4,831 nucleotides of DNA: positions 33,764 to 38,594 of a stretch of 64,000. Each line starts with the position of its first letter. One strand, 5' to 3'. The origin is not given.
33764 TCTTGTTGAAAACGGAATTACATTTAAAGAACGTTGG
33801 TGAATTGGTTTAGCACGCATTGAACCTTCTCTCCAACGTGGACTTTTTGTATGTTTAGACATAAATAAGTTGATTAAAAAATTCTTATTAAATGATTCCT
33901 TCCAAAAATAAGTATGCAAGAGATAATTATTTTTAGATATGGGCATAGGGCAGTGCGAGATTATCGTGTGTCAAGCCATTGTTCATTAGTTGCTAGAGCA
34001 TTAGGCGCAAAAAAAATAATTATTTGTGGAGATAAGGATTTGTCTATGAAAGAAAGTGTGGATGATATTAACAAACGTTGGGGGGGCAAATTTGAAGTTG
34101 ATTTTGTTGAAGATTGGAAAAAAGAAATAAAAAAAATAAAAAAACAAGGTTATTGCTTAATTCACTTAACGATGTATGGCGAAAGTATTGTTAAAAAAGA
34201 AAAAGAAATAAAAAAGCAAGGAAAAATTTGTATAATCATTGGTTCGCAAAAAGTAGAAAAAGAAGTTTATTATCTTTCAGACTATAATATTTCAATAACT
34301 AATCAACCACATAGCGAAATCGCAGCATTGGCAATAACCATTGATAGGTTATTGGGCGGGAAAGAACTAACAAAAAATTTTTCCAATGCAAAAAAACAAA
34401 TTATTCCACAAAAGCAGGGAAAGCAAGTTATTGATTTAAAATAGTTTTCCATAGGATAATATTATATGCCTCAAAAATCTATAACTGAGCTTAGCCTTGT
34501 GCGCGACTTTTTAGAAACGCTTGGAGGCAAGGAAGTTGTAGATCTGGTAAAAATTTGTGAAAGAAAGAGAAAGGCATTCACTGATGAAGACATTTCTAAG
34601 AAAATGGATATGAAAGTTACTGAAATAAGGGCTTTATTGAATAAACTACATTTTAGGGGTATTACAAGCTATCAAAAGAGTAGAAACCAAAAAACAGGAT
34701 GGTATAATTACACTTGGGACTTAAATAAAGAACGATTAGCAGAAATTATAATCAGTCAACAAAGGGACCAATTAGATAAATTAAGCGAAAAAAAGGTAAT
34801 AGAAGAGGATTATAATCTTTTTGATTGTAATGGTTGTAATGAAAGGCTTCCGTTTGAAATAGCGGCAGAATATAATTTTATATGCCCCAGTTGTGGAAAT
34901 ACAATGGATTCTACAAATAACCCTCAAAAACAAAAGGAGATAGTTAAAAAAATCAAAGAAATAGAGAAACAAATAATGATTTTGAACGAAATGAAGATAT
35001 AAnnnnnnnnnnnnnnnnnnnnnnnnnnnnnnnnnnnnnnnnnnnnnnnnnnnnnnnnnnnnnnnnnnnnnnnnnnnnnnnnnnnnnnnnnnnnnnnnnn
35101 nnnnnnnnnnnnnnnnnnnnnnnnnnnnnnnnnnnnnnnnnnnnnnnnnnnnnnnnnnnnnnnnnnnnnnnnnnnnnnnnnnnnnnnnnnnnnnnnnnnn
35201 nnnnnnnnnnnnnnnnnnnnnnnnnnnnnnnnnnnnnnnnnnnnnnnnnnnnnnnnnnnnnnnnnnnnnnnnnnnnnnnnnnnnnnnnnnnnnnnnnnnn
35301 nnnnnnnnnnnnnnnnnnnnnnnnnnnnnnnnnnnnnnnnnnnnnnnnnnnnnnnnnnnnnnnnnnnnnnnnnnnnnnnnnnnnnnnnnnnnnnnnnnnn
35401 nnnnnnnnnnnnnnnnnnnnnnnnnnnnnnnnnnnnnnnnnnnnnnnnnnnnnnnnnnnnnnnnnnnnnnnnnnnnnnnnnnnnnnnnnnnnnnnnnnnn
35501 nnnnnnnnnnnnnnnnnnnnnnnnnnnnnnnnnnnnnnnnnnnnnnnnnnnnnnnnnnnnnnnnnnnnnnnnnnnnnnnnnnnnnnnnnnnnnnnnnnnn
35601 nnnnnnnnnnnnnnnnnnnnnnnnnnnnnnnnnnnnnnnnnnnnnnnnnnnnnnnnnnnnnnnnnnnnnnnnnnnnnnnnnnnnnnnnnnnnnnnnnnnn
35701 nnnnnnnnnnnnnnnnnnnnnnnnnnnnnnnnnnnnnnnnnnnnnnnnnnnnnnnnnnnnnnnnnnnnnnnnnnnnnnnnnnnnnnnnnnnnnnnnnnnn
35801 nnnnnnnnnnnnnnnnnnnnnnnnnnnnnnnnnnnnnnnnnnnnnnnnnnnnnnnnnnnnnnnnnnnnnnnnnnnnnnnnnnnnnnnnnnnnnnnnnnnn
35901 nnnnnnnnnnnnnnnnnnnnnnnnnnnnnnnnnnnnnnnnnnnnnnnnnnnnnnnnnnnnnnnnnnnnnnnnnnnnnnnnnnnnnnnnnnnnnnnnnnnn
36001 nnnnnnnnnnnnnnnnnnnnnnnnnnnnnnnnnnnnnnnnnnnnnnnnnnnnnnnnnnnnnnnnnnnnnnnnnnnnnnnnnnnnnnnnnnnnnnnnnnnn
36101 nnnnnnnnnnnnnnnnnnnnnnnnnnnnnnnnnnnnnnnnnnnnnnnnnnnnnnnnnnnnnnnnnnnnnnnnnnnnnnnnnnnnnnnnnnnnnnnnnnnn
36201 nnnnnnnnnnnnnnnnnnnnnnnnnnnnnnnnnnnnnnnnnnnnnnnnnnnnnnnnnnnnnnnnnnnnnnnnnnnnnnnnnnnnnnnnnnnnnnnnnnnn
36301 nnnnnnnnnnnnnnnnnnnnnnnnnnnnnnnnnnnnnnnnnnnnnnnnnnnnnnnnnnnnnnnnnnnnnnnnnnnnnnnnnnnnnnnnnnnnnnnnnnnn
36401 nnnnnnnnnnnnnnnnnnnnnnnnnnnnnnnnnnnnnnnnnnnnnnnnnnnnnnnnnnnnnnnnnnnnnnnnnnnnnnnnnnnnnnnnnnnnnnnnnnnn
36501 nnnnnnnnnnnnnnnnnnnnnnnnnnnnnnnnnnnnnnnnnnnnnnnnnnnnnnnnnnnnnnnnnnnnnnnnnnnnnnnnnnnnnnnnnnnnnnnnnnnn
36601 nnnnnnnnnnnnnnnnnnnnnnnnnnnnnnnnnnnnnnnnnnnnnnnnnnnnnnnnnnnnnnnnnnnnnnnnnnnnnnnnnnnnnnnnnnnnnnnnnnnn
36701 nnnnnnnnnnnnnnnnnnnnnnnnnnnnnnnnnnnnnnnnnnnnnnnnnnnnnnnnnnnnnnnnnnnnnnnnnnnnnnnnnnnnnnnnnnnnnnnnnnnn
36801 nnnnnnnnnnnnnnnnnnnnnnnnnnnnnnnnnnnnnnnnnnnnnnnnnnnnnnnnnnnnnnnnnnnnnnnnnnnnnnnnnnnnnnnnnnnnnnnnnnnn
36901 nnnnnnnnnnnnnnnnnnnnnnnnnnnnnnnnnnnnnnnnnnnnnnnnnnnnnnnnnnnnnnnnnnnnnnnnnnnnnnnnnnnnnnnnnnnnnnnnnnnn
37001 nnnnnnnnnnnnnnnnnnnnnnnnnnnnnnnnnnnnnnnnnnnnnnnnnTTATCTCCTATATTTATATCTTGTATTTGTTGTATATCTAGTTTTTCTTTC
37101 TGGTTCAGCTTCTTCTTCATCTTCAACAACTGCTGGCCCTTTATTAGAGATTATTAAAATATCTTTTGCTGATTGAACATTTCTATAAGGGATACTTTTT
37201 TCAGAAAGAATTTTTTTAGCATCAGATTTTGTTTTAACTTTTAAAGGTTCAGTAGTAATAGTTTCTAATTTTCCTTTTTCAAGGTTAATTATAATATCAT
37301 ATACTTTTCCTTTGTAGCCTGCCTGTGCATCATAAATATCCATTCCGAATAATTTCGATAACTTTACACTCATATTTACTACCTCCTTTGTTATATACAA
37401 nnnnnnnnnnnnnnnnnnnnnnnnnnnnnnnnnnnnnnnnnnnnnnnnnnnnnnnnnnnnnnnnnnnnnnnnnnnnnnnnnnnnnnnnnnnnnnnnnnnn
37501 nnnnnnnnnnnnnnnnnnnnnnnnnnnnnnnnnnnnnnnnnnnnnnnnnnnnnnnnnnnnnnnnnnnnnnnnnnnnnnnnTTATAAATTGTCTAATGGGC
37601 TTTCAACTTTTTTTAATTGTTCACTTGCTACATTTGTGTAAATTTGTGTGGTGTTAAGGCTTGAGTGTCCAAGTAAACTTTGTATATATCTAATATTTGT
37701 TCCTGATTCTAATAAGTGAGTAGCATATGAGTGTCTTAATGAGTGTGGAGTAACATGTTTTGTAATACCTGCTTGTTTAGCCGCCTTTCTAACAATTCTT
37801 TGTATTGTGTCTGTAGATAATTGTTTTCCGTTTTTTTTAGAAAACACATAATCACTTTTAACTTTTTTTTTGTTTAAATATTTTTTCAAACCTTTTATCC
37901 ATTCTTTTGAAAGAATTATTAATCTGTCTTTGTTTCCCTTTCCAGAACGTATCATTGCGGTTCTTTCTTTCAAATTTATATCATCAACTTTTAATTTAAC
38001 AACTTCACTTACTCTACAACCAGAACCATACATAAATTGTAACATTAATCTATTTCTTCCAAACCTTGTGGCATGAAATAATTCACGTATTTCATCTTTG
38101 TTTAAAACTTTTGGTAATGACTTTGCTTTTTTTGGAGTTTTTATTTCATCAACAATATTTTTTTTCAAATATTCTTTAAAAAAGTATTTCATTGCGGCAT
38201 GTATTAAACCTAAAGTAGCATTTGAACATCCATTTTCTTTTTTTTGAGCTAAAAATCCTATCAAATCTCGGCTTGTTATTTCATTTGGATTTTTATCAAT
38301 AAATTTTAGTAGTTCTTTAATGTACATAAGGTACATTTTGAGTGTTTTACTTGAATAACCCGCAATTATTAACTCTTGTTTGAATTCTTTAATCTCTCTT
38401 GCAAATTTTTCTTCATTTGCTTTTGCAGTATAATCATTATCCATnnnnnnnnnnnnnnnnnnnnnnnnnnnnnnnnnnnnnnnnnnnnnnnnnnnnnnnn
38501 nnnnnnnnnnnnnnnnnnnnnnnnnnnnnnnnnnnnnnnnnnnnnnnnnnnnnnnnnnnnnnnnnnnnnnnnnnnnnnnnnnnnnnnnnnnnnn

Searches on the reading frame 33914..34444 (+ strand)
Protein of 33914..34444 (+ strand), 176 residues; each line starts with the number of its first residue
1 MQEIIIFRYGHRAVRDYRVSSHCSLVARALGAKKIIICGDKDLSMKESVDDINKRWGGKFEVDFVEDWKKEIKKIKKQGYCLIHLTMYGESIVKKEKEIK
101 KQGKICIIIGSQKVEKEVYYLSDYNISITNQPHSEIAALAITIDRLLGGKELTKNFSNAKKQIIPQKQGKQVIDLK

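Call 84: search_protein_families(library=pfam, proteins=[window:33914-34444:+], max_evalue=0.00001)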
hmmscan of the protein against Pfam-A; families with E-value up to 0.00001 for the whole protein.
window:33914-34444:+ (176 aa): 1 family
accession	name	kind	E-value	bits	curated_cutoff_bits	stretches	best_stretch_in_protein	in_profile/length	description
PF01994.21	Trm56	-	4e-45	153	25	1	56-173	1-119/119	tRNA ribose 2'-O-methyltransferase, aTrm56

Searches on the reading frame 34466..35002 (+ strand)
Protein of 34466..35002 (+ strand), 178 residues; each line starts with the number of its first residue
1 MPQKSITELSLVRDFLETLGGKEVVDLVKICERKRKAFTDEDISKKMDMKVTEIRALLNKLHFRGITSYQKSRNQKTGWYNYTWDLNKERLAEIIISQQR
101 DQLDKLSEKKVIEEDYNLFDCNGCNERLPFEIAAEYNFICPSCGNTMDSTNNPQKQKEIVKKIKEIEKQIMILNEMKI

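Call 84: search_protein_families(library=pfam, proteins=[window:34466-35002:+], max_evalue=0.00001)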
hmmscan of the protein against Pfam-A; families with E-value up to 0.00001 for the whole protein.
window:34466-35002:+ (178 aa): 1 family
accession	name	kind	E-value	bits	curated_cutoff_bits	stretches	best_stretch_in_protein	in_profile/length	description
PF02002.24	TFIIE_alpha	-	4.6e-15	55.8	22.9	1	20-112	11-102/105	TFIIE alpha subunit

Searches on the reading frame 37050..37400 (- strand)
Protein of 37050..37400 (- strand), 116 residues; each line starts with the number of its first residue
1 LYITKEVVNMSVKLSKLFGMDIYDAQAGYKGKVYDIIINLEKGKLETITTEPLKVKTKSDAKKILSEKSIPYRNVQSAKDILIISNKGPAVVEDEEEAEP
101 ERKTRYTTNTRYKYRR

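Call 84: search_protein_families(library=pfam, proteins=[window:37050-37400:-], max_evalue=0.00001)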
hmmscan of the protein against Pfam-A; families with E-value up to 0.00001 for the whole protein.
window:37050-37400:- (116 aa): 1 family
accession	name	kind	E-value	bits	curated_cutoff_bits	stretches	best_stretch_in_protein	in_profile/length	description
PF05239.21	PRC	-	2.4e-07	31.1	21.2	1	13-86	5-73/78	PRC-barrel domain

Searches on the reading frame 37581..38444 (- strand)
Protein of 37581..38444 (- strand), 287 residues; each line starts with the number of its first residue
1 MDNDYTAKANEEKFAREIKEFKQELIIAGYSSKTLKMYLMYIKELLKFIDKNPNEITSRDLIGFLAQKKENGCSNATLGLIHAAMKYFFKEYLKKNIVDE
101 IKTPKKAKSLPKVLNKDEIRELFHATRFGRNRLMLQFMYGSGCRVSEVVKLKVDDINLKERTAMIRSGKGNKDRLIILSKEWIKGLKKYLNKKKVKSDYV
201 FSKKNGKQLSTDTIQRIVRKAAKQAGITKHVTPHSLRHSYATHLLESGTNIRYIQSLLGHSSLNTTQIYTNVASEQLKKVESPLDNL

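Call 84: search_protein_families(library=pfam, proteins=[window:37581-38444:-], max_evalue=0.00001)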
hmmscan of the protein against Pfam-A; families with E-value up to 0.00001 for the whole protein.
window:37581-38444:- (287 aa): 3 families
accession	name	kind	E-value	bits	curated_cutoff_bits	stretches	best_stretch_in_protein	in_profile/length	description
PF00589.27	Phage_integrase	-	1.6e-49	168.4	27.1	1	112-274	1-170/172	Phage integrase family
PF13495.12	Phage_int_SAM_4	-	1.1e-14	55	27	1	19-97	3-83/85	Phage integrase, N-terminal SAM-like domain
PF02899.23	Phage_int_SAM_1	-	7e-10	39.5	22.3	1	18-91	1-78/83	Phage integrase, N-terminal SAM-like domain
